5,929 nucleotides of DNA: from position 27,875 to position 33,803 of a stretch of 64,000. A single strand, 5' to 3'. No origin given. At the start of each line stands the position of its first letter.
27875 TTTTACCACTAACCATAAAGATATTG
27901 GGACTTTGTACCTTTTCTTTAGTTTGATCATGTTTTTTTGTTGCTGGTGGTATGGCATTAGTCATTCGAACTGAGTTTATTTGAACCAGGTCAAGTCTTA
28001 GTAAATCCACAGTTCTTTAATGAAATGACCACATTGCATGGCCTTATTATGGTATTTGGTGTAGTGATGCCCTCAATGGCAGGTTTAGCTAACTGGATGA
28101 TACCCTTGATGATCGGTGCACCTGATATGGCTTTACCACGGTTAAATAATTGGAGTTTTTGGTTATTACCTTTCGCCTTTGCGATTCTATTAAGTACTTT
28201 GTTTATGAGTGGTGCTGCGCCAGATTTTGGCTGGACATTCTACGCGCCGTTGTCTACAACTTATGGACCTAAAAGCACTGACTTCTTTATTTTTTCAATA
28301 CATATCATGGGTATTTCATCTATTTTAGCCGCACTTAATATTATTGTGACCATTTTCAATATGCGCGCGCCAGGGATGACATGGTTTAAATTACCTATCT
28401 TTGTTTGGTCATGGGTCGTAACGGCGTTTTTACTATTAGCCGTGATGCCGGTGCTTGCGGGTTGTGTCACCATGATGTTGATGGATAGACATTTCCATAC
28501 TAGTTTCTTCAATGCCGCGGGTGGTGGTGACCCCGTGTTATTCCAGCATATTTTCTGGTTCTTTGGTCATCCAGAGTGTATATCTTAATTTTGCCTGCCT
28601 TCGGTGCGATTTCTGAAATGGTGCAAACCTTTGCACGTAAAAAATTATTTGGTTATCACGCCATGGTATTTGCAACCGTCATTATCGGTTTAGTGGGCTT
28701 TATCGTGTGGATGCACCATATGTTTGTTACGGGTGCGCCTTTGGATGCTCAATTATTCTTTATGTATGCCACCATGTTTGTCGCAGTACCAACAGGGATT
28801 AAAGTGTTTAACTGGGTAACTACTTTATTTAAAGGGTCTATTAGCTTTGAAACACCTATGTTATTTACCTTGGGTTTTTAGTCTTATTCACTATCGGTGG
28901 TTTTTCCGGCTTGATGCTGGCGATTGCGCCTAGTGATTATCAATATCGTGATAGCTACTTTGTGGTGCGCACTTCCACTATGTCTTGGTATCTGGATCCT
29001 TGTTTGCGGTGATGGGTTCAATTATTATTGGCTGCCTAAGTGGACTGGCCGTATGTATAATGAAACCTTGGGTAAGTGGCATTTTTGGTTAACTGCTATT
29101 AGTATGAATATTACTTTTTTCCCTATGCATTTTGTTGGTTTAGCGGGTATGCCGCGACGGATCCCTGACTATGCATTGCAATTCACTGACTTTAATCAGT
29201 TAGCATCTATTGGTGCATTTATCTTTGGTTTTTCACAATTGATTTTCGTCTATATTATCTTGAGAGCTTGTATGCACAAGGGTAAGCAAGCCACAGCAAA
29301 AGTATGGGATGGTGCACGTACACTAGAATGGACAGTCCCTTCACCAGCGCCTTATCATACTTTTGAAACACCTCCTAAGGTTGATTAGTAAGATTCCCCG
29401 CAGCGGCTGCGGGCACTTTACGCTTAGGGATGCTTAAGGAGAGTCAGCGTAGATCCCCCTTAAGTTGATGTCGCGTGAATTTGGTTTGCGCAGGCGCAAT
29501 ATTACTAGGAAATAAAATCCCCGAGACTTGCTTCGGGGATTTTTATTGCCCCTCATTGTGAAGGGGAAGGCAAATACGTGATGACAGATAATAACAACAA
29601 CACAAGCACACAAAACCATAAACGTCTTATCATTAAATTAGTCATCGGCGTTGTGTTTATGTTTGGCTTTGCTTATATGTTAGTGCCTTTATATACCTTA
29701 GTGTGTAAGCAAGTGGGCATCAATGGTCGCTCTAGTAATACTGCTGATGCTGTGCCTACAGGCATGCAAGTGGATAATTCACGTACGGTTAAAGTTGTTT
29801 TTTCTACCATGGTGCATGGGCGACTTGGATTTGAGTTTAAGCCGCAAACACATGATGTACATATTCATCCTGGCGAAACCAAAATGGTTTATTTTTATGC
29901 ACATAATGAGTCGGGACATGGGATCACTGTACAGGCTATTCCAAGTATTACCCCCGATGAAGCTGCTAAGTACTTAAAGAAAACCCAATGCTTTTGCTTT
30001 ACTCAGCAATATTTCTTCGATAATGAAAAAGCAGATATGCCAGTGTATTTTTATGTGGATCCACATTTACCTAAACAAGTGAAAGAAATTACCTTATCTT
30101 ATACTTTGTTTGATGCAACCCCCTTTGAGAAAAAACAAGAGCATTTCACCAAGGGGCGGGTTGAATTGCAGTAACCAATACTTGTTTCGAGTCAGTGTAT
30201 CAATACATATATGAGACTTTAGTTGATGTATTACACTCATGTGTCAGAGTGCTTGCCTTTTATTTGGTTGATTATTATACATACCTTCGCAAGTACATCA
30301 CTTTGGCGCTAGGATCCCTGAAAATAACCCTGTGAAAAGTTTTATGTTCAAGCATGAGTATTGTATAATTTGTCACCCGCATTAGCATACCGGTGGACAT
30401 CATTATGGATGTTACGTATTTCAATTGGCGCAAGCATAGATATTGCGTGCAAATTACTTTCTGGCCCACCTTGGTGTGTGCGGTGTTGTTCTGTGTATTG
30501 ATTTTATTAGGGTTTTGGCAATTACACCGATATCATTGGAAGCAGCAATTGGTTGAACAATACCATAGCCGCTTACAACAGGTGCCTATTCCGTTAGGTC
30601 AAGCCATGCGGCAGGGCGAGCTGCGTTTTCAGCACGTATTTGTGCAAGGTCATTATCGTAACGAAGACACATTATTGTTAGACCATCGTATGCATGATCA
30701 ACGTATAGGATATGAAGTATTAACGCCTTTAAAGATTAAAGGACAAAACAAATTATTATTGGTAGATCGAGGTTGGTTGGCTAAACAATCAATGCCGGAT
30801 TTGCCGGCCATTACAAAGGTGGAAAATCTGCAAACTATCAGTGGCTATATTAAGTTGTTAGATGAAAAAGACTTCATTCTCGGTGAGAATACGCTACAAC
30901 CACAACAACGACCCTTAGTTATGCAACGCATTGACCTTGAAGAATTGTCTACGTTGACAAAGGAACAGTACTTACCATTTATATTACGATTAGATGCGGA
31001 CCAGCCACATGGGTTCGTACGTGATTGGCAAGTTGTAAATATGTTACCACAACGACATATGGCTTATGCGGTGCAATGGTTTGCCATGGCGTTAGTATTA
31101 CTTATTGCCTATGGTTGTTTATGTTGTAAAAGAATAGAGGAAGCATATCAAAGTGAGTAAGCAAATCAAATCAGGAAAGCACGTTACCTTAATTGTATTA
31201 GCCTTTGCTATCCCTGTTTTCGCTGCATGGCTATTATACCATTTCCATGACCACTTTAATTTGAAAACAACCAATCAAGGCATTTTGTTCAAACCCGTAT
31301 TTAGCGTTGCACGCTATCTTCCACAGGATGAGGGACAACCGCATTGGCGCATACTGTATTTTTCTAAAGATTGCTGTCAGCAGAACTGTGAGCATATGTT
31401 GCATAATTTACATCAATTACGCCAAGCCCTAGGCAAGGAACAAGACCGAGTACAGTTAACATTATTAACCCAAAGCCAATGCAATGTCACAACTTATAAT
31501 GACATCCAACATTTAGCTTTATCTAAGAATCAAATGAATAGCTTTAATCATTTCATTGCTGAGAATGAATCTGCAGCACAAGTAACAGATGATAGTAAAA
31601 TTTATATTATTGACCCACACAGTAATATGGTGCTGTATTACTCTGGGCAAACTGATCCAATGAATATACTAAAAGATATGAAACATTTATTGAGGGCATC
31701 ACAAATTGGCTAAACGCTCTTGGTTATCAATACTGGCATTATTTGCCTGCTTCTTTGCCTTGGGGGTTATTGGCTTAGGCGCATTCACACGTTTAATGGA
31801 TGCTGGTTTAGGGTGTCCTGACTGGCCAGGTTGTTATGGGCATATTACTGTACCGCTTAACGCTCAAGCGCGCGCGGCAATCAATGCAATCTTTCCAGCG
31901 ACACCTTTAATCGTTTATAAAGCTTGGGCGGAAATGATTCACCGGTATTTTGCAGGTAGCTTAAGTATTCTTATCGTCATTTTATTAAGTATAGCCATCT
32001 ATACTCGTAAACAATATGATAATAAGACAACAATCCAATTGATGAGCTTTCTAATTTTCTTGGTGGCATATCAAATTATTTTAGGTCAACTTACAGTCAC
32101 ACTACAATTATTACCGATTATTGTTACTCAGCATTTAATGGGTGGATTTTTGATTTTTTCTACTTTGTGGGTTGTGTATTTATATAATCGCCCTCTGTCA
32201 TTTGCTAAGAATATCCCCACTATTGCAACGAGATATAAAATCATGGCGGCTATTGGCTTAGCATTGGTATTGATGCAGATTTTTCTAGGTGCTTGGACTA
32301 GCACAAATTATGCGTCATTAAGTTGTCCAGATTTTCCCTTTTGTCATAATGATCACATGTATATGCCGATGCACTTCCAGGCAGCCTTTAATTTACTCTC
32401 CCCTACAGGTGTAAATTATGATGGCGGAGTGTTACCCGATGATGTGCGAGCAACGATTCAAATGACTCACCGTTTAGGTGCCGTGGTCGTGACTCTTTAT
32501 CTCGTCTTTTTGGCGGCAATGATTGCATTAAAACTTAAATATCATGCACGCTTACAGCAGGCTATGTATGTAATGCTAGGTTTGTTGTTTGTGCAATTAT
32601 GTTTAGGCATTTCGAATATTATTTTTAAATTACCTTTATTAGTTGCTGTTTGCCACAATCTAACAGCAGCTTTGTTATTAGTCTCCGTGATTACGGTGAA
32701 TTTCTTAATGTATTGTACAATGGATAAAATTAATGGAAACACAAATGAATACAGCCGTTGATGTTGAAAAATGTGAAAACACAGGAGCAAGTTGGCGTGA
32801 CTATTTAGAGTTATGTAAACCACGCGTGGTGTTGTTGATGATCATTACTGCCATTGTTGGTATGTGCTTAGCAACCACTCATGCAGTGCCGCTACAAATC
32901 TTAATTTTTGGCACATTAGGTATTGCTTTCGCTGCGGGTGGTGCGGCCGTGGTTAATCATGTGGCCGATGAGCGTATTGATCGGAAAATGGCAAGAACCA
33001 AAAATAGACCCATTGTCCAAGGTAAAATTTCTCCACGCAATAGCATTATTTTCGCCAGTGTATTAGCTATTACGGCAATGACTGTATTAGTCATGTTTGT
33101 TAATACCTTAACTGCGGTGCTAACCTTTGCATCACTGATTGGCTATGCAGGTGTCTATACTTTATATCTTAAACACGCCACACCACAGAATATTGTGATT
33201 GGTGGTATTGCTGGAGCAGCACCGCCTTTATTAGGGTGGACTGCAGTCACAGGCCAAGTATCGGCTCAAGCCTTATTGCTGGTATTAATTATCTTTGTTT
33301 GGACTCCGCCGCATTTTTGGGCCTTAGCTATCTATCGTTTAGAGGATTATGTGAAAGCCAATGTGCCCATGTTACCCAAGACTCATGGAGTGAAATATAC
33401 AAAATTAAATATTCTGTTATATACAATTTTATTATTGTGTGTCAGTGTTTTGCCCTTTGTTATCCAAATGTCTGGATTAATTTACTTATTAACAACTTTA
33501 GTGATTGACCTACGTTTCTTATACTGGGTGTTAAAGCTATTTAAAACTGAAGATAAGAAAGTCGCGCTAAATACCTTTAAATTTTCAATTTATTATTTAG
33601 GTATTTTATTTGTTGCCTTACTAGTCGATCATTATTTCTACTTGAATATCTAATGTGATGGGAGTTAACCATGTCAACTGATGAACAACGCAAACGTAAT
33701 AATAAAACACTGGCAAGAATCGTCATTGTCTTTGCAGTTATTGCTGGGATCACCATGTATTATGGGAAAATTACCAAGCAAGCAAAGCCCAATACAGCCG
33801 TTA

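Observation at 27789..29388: coxA is broken by at least six single-base indels although the encoded protein is otherwise well conserved and all neighbouring cox genes are intact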

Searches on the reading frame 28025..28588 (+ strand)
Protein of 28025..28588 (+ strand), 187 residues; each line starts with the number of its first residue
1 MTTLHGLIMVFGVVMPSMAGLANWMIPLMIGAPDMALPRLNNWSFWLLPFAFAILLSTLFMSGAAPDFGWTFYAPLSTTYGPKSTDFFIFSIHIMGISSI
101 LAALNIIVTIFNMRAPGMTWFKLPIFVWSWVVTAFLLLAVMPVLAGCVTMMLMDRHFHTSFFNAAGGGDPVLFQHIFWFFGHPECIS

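Call 15: find_encoding_contigs(protein=window:28025-28588:+, flank=10000, max_places=10)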
Protein window:28025-28588:+ (187 aa): no gene with exactly this product is on record in the collection.

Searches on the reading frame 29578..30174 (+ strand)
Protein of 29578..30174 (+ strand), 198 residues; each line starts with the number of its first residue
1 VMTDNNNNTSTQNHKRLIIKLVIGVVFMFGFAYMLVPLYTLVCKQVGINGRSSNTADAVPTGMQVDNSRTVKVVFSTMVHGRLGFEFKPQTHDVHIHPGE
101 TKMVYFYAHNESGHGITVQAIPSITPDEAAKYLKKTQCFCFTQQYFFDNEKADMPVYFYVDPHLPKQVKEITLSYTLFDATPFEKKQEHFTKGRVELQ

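Call 5: search_protein_families(library=pfam, proteins=[window:29578-30174:+])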
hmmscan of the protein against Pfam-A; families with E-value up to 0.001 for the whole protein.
window:29578-30174:+ (198 aa): 1 family
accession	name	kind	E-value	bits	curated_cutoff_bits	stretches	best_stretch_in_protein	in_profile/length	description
PF04442.19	CtaG_Cox11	-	1e-48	165.6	25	1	35-179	1-148/148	Cytochrome c oxidase assembly protein CtaG/Cox11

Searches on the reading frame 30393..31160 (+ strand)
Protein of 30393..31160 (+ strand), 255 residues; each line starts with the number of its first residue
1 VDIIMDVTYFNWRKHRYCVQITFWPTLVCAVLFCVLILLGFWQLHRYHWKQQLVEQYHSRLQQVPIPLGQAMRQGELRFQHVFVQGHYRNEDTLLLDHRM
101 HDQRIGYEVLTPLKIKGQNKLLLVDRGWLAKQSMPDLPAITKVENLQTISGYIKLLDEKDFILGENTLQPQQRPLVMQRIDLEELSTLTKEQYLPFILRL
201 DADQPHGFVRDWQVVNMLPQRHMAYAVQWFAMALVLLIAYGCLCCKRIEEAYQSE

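Call 5: search_protein_families(library=pfam, proteins=[window:30393-31160:+])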
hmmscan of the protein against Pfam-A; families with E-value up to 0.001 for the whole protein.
window:30393-31160:+ (255 aa): 1 family
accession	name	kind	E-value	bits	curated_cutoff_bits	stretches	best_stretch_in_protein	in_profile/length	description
PF02104.20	SURF1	-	2e-45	156.1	23.4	1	31-234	2-205/205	SURF1 family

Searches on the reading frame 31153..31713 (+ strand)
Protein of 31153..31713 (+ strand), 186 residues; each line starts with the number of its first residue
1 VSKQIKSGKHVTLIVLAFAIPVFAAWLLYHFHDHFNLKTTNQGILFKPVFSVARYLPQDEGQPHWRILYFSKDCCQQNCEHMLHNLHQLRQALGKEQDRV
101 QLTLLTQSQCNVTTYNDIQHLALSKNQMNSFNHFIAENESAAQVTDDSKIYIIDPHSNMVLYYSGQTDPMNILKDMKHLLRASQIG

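Call 5: search_protein_families(library=pfam, proteins=[window:31153-31713:+])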
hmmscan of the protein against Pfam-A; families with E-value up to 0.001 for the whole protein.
window:31153-31713:+ (186 aa): 0 families

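Call 53: search_protein_families(library=ncbifam, proteins=[window:31153-31713:+], max_evalue=0.00001)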
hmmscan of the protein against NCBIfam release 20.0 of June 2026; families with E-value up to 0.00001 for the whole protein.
window:31153-31713:+ (186 aa): 1 family
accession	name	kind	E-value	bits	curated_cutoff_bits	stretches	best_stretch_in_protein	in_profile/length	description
NF058629.1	PA0111_fam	equivalog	9.6e-19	67.9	230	1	13-186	10-180/180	PA_0111/PP_0108 family redox-active disulfide protein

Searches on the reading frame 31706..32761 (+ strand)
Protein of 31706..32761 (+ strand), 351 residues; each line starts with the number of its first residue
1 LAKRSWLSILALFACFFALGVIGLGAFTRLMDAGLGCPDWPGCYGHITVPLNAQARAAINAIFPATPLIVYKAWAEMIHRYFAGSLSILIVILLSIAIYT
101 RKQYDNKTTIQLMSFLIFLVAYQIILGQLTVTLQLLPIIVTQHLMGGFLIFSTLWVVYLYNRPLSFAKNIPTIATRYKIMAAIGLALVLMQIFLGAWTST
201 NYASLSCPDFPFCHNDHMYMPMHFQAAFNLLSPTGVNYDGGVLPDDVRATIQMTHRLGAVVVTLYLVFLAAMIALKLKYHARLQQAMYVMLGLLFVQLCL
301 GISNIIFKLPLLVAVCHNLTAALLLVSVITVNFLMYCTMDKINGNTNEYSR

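Call 5: search_protein_families(library=pfam, proteins=[window:31706-32761:+])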
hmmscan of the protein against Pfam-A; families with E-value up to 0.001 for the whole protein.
window:31706-32761:+ (351 aa): 1 family
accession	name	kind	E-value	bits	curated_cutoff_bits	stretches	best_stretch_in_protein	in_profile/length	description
PF02628.20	COX15-CtaA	-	5e-69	233.2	29.9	1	9-328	2-321/322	Cytochrome oxidase assembly protein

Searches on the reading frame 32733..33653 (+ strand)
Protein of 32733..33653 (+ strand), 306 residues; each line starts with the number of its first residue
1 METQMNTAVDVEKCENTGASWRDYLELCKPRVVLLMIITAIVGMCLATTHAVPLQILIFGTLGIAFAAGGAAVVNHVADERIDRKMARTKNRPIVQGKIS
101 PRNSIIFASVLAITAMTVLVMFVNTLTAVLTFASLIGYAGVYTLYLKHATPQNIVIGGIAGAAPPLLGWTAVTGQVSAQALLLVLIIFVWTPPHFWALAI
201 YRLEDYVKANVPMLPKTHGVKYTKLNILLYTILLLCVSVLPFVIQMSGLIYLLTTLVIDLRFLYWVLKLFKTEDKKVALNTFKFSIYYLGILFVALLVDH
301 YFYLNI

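Call 5: search_protein_families(library=pfam, proteins=[window:32733-33653:+])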
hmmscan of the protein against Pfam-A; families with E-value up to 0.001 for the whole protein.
window:32733-33653:+ (306 aa): 1 family
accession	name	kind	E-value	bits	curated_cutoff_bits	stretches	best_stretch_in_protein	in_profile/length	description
PF01040.23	UbiA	-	3.9e-65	220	34.2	1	37-284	2-247/250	UbiA prenyltransferase family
